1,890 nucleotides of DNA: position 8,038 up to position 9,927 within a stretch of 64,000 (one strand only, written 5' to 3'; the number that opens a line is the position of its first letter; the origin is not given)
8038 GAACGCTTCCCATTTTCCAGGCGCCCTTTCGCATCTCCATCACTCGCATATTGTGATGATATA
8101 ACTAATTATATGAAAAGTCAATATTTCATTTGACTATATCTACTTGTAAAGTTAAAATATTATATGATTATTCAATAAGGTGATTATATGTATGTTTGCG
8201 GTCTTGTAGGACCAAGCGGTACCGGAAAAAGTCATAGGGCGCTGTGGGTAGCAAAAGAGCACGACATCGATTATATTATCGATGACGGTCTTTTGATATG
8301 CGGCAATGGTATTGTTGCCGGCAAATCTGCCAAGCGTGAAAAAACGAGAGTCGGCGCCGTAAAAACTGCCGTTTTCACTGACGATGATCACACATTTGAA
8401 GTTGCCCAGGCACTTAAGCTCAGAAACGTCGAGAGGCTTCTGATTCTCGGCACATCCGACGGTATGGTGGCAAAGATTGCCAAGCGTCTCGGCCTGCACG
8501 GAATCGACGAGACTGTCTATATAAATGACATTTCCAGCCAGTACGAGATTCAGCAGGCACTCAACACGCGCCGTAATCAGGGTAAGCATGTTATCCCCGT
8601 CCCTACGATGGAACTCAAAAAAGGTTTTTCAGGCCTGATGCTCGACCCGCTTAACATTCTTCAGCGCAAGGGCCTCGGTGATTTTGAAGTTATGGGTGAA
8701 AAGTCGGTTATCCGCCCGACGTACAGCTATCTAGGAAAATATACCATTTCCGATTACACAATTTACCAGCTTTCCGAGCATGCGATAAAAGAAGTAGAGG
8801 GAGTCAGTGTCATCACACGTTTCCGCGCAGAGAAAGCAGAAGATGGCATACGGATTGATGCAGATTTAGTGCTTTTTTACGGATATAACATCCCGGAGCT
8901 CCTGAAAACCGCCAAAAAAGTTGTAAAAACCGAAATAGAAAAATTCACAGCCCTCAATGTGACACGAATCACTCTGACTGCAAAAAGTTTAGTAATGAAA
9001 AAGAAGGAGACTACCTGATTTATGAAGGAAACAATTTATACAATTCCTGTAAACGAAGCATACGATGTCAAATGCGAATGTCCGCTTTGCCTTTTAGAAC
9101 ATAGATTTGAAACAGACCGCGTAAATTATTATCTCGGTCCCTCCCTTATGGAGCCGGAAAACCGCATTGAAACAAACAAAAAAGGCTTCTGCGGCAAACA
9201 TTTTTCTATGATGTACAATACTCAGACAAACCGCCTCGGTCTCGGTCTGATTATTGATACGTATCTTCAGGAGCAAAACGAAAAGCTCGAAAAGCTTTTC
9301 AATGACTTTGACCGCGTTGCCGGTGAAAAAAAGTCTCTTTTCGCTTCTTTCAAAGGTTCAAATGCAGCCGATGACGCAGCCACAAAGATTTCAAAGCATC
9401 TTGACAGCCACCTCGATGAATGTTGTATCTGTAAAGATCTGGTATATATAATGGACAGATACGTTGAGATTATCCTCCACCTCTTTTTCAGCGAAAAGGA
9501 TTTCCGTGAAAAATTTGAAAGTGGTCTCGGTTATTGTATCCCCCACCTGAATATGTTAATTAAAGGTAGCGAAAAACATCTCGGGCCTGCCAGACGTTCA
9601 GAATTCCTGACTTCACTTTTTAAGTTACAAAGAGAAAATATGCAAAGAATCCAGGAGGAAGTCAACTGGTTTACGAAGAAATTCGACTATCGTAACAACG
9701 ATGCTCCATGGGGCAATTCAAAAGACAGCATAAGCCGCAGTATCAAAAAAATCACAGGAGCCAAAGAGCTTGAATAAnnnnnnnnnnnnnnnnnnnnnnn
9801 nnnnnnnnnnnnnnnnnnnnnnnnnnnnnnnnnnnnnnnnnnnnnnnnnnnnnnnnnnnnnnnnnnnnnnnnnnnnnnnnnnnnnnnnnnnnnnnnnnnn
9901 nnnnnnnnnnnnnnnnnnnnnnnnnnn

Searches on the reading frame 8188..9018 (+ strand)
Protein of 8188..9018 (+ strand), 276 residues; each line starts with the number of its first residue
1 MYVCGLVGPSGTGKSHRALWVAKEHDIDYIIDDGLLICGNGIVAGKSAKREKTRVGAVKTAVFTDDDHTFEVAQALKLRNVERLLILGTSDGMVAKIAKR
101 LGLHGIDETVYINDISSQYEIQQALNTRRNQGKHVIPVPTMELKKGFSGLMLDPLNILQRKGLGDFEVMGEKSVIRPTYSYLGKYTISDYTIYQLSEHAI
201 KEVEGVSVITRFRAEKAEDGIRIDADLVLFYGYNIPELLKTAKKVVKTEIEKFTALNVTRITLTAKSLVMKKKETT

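Call 56: search_protein_families(library=pfam, proteins=[window:8188-9018:+], max_evalue=0.001)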
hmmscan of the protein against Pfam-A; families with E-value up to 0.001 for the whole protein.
window:8188-9018:+ (276 aa): 1 family
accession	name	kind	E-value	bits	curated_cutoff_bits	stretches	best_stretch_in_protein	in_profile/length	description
PF03780.18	Asp23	-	4.8e-09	37.1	28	1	216-265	54-104/108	Asp23 family, cell envelope-related function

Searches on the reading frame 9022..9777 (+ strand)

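Call 56: search_protein_families(library=pfam, proteins=[window:9022-9777:+], max_evalue=0.001)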
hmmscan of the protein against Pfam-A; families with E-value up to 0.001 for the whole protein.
window:9022-9777:+ (251 aa): 1 family
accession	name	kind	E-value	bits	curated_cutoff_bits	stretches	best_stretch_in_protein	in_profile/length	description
PF19538.4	DUF6062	-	9.8e-87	290.8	27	1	1-248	1-240/243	Family of unknown function (DUF6062)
